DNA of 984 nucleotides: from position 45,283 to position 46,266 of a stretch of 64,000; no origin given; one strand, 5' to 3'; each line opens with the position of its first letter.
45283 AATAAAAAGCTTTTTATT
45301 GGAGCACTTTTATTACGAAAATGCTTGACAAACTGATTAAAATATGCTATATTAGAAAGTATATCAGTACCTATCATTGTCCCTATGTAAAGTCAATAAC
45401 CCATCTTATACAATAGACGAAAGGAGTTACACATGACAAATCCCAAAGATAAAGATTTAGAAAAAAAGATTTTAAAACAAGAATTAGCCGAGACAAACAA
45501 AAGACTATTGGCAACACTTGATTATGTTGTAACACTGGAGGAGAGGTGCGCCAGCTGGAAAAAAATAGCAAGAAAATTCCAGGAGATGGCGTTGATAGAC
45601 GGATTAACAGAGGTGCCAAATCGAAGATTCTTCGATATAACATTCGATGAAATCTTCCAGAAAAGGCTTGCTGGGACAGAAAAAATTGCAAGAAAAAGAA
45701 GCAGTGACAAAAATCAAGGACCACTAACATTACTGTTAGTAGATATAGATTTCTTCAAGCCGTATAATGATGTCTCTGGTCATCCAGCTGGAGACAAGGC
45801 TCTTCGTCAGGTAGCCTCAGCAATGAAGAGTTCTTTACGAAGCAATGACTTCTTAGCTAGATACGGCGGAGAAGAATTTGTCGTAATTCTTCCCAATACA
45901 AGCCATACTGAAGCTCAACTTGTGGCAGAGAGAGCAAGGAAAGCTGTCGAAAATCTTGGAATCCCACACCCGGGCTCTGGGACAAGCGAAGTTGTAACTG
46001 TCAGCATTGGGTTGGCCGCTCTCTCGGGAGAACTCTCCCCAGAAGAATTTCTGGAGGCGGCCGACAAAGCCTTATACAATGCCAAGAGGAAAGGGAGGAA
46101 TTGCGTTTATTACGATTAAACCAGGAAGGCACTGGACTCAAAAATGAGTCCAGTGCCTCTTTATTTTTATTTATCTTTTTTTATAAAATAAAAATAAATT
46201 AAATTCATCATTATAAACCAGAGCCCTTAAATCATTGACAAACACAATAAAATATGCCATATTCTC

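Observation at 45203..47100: Paired GGDEF paralogs, one active (GGEEF) and one degenerate (DNGQF), each behind a near-identical duplicated promoter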

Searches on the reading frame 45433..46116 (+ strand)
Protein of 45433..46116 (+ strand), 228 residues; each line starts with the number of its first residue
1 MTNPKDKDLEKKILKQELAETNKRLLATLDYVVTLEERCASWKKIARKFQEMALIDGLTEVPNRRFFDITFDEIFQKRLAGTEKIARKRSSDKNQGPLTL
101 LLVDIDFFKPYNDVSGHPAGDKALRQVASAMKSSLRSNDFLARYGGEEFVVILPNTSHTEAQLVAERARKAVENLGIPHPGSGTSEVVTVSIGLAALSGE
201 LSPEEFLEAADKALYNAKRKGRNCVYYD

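Call 3: search_protein_families(library=pfam, proteins=[window:45433-46116:+], max_evalue=1)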
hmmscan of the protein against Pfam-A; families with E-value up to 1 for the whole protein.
window:45433-46116:+ (228 aa): 3 families
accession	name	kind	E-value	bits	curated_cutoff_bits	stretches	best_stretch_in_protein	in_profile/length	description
PF00990.26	GGDEF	-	6.1e-46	156.6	23.8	1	53-223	1-160/161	Diguanylate cyclase, GGDEF domain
PF17853.6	GGDEF_2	-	0.0019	18.9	24.5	1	96-174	21-86/116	GGDEF-like domain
PF13211.12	DUF4019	-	0.075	13.9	26.5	1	44-93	48-97/104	Protein of unknown function (DUF4019)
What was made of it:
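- Checked: Both hit Pfam GGDEF PF00990, at E 6e-46 and E 1e-13, both above the gathering score (call 3).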

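Call 13: find_encoding_contigs(protein=window:45433-46116:+, flank=10000)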
Protein window:45433-46116:+ (228 aa): 3 contigs read that carry it; 3 places shown.
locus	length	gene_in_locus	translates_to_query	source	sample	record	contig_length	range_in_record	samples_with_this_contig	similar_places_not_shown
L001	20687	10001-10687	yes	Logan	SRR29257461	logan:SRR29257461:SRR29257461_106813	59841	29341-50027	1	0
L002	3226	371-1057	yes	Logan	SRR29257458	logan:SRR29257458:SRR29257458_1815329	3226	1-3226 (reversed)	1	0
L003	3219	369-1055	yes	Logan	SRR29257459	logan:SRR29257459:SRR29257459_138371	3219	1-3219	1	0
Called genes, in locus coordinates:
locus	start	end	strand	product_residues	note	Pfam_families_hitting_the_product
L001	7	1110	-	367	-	PF00226:DnaJ, PF01556:DnaJ_C, PF27659:CHP02642 (faint), PF00684:DnaJ_CXXCXGXG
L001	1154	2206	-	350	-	-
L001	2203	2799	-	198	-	PF03703:bPH_2 (weak)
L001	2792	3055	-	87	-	-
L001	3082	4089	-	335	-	PF05496:RuvB_N, PF00004:AAA, PF07728:AAA_5, PF17864:AAA_lid_4, PF05491:WHD_RuvB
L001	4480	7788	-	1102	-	PF04851:ResIII (faint), PF05157:MshEN (weak), PF13401:AAA_22 (faint), PF20720:nSTAND3 (faint), PF00437:T2SSE, PF02492:cobW (faint), PF12775:AAA_7 (faint), PF00437:T2SSE, +1 more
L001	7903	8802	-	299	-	PF00398:RrnaAD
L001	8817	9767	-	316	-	PF03990:DUF348, PF07501:G5, PF03330:DPBB_1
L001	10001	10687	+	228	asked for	PF00990:GGDEF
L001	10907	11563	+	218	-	PF00990:GGDEF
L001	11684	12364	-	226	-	PF01066:CDP-OH_P_transf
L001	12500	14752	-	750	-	PF00580:UvrD-helicase, PF01443:Viral_helicase1 (faint), PF13245:AAA_19, PF13604:AAA_30 (faint), PF13361:UvrD_C, PF13538:UvrD_C_2 (weak), PF21196:PcrA_UvrD_tudor (weak)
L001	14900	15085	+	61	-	PF12797:Fer4_2 (weak), PF12837:Fer4_6 (weak), PF13237:Fer4_10 (faint), PF00037:Fer4 (weak), PF13459:Fer4_15, PF14697:Fer4_21 (weak), PF13370:Fer4_13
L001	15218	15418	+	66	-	-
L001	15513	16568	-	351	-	PF00586:AIRS, PF02769:AIRS_C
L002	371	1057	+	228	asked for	PF00990:GGDEF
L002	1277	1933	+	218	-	PF00990:GGDEF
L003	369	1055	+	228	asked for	PF00990:GGDEF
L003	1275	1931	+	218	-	PF00990:GGDEF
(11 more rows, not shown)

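Call 14: find_homologous_proteins(query=window:45433-46116:+)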
Query window:45433-46116:+ (228 aa): 7422 proteins with E <= 0.001 among 8000 candidates; the best 120 are listed.
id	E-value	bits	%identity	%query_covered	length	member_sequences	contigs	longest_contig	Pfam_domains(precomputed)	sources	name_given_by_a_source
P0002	1.7e-144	497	100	100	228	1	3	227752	PF00990.27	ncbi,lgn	-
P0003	4.7e-41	159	48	84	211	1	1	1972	PF00990.27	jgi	jgi:diguanylate cyclase (GGDEF)-like protein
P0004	1.4e-39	154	42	88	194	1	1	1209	PF00990.27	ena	-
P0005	2.2e-39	153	48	79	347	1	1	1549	PF00990.27,PF00072.31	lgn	-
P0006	4.3e-39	152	48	83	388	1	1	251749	PF00990.27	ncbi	ncbi:MAG: GGDEF domain-containing protein [Pseudomonadota bacterium]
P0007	8.6e-39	151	50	77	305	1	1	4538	PF00990.27,PF00072.31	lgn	-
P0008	9.3e-39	151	44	84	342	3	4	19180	PF00990.27,PF00072.31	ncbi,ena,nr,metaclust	ncbi:MAG: hypothetical protein A3F16_01180 [Deltaproteobacteria bacterium RIFCSPHIGHO2_12_FULL_43_9]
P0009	4.6e-38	149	49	78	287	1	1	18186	PF13185.13,PF01590.33,PF13492.13,PF00990.27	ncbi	ncbi:MAG: diguanylate cyclase, partial [Gloeomargarita sp. DG02_1_bins_92]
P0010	4.8e-38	149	43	99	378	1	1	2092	PF00672.31,PF08448.17,PF00989.32,PF00990.27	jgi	jgi:diguanylate cyclase (GGDEF)-like protein/PAS domain S-box-containing protein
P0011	1.3e-37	148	48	81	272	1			PF00990.27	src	-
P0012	1.7e-37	147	45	78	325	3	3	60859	PF00990.27,PF00072.31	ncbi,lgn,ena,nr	ncbi:MAG: hypothetical protein JL50_18180 [Peptococcaceae bacterium BICA1-7]|nr:MAG: hypothetical pr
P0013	1.8e-37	147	48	78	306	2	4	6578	PF00990.27,PF00072.31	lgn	-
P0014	2.3e-37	147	51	77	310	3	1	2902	PF00990.27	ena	-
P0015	2.4e-37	147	46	79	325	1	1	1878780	PF00990.27,PF00072.31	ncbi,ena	-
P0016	2.4e-37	147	44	78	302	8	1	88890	PF00990.27,PF00072.31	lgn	-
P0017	2.4e-37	147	47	81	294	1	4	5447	PF00990.27,PF00571.34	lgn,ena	-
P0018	3.5e-37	146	40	99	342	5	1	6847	PF08448.17,PF00990.27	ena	-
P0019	5.1e-37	146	49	80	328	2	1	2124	PF13426.14,PF08448.17,PF00989.32,PF00990.27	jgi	jgi:diguanylate cyclase (GGDEF)-like protein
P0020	6.4e-37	145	44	82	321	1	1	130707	PF00990.27,PF00072.31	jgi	-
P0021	6.9e-37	145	50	74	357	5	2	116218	PF00990.27,PF00072.31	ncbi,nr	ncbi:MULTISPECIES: diguanylate cyclase domain-containing protein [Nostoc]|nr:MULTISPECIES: diguanyla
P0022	7.2e-37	145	43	93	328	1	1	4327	PF00990.27,PF00072.31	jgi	jgi:diguanylate cyclase (GGDEF)-like protein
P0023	7.2e-37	145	45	81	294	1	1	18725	PF00990.27,PF00571.34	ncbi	-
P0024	8.6e-37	145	43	81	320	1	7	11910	PF08447.19,PF00990.27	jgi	jgi:diguanylate cyclase (GGDEF)-like protein/PAS domain S-box-containing protein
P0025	1.1e-36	145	41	88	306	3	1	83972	PF00990.27,PF00072.31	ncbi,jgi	-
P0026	1.1e-36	145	46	79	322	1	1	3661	PF00990.27,PF00072.31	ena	-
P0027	1.5e-36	144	45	84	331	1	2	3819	PF00990.27,PF00072.31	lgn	-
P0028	1.8e-36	144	42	98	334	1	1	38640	PF00990.27,PF00072.31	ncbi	-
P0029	1.8e-36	144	47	79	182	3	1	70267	PF00990.27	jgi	jgi:diguanylate cyclase (GGDEF)-like protein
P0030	1.9e-36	144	44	91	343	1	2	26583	PF00990.27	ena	-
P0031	2.0e-36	144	43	88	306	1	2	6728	PF00990.27,PF00072.31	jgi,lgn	-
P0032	2.0e-36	144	47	80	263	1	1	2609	PF08447.19,PF00990.27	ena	-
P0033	2.2e-36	144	47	80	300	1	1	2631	PF00990.27,PF00072.31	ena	-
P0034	2.2e-36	144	47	80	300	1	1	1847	PF00990.27,PF00072.31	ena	-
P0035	2.3e-36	144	44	90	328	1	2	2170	PF13426.14,PF08448.17,PF00989.32,PF00990.27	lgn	-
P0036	2.3e-36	144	49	76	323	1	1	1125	PF00990.27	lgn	-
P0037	2.3e-36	144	42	91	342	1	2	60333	PF13426.14,PF13188.14,PF08448.17,PF00989.32,PF00990.27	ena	-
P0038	2.4e-36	144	47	76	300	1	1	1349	PF00990.27,PF00072.31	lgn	-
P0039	2.5e-36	143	41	98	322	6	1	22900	PF13493.12,PF00990.27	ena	-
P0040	3.4e-36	143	44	81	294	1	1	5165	PF24898.3,PF00990.27,PF00571.34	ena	-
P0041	3.5e-36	143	47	78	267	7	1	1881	PF00990.27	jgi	jgi:diguanylate cyclase (GGDEF)-like protein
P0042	3.7e-36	143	45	85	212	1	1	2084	PF00990.27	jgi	jgi:diguanylate cyclase (GGDEF)-like protein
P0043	3.8e-36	143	49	78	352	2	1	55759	PF00990.27,PF00072.31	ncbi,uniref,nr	ncbi:diguanylate cyclase [Nostoc sp. CENA67]|uniref:Diguanylate cyclase n=1 Tax=Amazonocrinis nigrit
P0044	3.9e-36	143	45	81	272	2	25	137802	PF00515.35,PF00990.27,PF07719.24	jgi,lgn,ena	-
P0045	3.9e-36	143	43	93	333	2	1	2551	PF00990.27,PF00072.31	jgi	jgi:diguanylate cyclase (GGDEF)-like protein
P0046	4.0e-36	143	45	78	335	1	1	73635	PF22335.2,PF00990.27,PF00072.31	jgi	jgi:two-component system, chemotaxis family, response regulator WspR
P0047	4.6e-36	143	43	88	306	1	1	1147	PF00990.27,PF00072.31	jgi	jgi:diguanylate cyclase (GGDEF)-like protein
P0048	4.8e-36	143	41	91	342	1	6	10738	PF13426.14,PF13188.14,PF08448.17,PF00989.32,PF00990.27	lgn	-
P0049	4.8e-36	142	45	79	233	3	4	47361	PF01590.33,PF00990.27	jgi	jgi:diguanylate cyclase (GGDEF)-like protein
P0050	4.9e-36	142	45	77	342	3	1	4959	PF13596.13,PF08447.19,PF13426.14,PF08448.17,PF00989.32,PF00990.27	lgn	-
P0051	4.9e-36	142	44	88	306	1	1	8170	PF00990.27,PF00072.31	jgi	jgi:diguanylate cyclase (GGDEF)-like protein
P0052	5.2e-36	142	46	79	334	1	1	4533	PF00990.27,PF00072.31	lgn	-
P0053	5.3e-36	142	42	89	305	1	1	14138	PF00990.27,PF00072.31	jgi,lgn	-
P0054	5.3e-36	142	49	79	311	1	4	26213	PF00990.27,PF00072.31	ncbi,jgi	jgi:diguanylate cyclase (GGDEF)-like protein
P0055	5.9e-36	142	46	79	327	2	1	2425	PF00990.27,PF00072.31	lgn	-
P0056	6.0e-36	142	46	80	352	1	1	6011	PF08448.17,PF00990.27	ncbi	-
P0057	6.2e-36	142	41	88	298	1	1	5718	PF00990.27,PF00072.31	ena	-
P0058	6.6e-36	142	45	79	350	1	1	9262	PF08447.19,PF00990.27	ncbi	-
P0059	6.6e-36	142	45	79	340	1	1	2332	PF00990.27,PF00072.31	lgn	-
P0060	7.3e-36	142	45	81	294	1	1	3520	PF24898.3,PF00990.27,PF00571.34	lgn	-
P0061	7.3e-36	142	45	81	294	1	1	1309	PF24898.3,PF00990.27,PF00571.34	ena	-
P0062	7.4e-36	142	44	81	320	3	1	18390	PF08447.19,PF00990.27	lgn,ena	-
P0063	8.1e-36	142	42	93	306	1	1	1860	PF00990.27,PF00072.31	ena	-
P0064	8.7e-36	142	44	81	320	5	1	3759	PF08447.19,PF00990.27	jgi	jgi:diguanylate cyclase (GGDEF)-like protein/PAS domain S-box-containing protein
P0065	8.7e-36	142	42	87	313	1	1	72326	PF00990.27,PF00072.31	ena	-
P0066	8.8e-36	142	49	74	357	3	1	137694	PF00990.27,PF00072.31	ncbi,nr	ncbi:MAG: diguanylate cyclase [Nostoc sp. ChiQUE01a]|nr:diguanylate cyclase [Nostoc sp. ChiQUE01a]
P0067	9.8e-36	141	47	78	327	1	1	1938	PF00990.27,PF00072.31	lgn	-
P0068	9.9e-36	141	43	94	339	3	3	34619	PF00990.27,PF00072.31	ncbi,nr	ncbi:MAG: diguanylate cyclase [Gammaproteobacteria bacterium]|nr:diguanylate cyclase [Gammaproteobac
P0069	1.0e-35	141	43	81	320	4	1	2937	PF08447.19,PF00989.32,PF00990.27,PF17853.7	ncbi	-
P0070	1.1e-35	141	39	94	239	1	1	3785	PF00990.27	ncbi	-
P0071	1.1e-35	141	46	82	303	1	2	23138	PF00990.27,PF00072.31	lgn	-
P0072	1.1e-35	141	45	85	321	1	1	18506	PF00990.27,PF00072.31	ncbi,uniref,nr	ncbi:response regulator [Stenomitos frigidus]|uniref:Diguanylate cyclase response regulator n=1 Tax=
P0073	1.1e-35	141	43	94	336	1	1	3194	PF00990.27,PF00072.31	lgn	-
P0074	1.1e-35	141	43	78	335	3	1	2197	PF00990.27,PF00072.31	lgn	-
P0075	1.2e-35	141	48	78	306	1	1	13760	PF00990.27,PF00072.31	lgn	-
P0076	1.3e-35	141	40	90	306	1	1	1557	PF00990.27,PF00072.31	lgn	-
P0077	1.3e-35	141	41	90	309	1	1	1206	PF00990.27,PF00072.31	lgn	-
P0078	1.4e-35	141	41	81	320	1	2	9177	PF08447.19,PF00990.27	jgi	jgi:diguanylate cyclase (GGDEF)-like protein/PAS domain S-box-containing protein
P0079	1.4e-35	141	47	77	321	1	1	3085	PF00990.27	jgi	-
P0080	1.5e-35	141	41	96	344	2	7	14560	PF00990.27,PF00072.31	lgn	-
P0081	1.6e-35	141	46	79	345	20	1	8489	PF00990.27,PF00072.31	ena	-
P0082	1.6e-35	141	47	79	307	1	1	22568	PF07495.20,PF00990.27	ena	-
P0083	1.7e-35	141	44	77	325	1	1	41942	PF00990.27,PF00072.31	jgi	-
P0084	1.9e-35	141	45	79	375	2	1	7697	PF00990.27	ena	-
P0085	2.0e-35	140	44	90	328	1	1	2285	PF13426.14,PF08448.17,PF00989.32,PF00990.27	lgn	-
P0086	2.0e-35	140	47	78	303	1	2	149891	PF00990.27,PF00072.31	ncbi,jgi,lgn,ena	-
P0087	2.0e-35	140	47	79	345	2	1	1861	PF00990.27,PF00072.31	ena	-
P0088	2.1e-35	140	46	78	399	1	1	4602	PF11845.14,PF00990.27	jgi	jgi:diguanylate cyclase (GGDEF)-like protein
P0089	2.1e-35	140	43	92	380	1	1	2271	PF13185.13,PF01590.33,PF00990.27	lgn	-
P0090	2.1e-35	140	43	92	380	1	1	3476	PF13185.13,PF01590.33,PF00990.27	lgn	-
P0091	2.1e-35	140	46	79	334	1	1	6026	PF00990.27,PF00072.31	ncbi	-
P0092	2.2e-35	140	47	78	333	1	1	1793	PF00990.27,PF00072.31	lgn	-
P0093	2.2e-35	140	41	92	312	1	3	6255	PF00990.27,PF00072.31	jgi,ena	jgi:diguanylate cyclase (GGDEF)-like protein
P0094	2.4e-35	140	40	95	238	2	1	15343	PF00990.27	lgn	-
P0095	2.5e-35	140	46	73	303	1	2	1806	PF00990.27,PF00072.31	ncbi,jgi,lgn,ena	-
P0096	2.5e-35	140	43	90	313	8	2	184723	PF00990.27,PF00072.31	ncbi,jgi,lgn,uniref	ncbi:MAG: diguanylate cyclase [Vogesella sp.]|jgi:diguanylate cyclase (GGDEF)-like protein|uniref:di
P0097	2.7e-35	140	48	79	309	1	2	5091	PF00990.27,PF00072.31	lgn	-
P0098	2.7e-35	140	48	79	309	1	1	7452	PF00990.27,PF00072.31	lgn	-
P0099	2.7e-35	140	43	84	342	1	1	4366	PF00990.27,PF00072.31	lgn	-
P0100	2.7e-35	140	45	82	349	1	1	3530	PF00990.27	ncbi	-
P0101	2.7e-35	140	44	81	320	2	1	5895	PF08447.19,PF00990.27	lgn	-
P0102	2.7e-35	140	50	76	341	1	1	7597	PF00990.27,PF00072.31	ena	-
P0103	2.8e-35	140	41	88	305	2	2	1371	PF00990.27,PF00072.31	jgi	jgi:diguanylate cyclase (GGDEF)-like protein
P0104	2.8e-35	140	47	77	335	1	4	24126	PF22335.2,PF00990.27,PF00072.31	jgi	-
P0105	2.9e-35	140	45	78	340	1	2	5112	PF00990.27,PF00072.31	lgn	-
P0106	2.9e-35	140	45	77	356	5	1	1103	PF13596.13,PF08447.19,PF13426.14,PF08448.17,PF00989.32,PF00990.27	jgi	jgi:diguanylate cyclase (GGDEF)-like protein/PAS domain S-box-containing protein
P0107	2.9e-35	140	43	89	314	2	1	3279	PF00990.27,PF00072.31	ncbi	-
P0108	2.9e-35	140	46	82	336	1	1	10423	PF00990.27,PF00072.31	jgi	jgi:diguanylate cyclase (GGDEF)-like protein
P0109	2.9e-35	140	42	92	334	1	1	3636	PF00990.27,PF00072.31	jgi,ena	jgi:diguanylate cyclase (GGDEF)-like protein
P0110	3.2e-35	140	48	79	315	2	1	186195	PF22335.2,PF00990.27,PF00072.31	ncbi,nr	ncbi:MAG: diguanylate cyclase [Dechloromonas sp.]|nr:diguanylate cyclase [Dechloromonas sp.]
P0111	3.3e-35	140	46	84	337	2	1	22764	PF00990.27,PF00072.31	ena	-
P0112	3.4e-35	140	51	75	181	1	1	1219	PF00990.27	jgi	jgi:diguanylate cyclase (GGDEF)-like protein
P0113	3.4e-35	140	48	78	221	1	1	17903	PF00990.27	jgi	jgi:diguanylate cyclase (GGDEF)-like protein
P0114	3.6e-35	140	44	80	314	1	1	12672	PF00990.27,PF00072.31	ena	-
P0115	3.6e-35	140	40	90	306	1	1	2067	PF00990.27,PF00072.31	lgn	-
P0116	3.7e-35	140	48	79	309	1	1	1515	PF00990.27,PF00072.31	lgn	-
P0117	3.7e-35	140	43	90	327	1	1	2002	PF00990.27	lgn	-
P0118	3.8e-35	140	42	90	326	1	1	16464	PF00990.27,PF00072.31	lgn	-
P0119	3.9e-35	140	43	89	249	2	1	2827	PF00990.27,PF00072.31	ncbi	-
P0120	4.0e-35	140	48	76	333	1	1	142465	PF00990.27,PF00072.31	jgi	jgi:diguanylate cyclase (GGDEF)-like protein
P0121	4.3e-35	139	44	77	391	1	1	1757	PF00990.27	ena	-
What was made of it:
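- Identity of 45-50% is the floor for any two consensus-like GGDEF domains: unrelated phyla also score 48-51% against G1 (call 14).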

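Call 15: list_cluster_members(proteins=[window:45433-46116:+, window:46339-46992:+, window:43335-44231:-, window:47932-50181:-, window:39912-43217:-, window:16239-16637:+])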
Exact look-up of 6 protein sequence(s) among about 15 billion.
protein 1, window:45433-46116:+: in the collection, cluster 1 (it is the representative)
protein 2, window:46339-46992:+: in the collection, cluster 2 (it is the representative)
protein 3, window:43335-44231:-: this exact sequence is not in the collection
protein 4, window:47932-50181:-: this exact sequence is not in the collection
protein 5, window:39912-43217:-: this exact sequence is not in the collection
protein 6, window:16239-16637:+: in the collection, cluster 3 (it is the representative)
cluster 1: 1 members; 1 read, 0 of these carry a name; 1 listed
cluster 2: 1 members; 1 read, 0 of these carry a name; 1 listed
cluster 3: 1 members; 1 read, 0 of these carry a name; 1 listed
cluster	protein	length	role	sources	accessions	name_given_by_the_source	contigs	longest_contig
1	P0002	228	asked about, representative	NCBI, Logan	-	-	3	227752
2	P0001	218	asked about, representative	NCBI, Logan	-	-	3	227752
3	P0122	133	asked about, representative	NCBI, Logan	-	-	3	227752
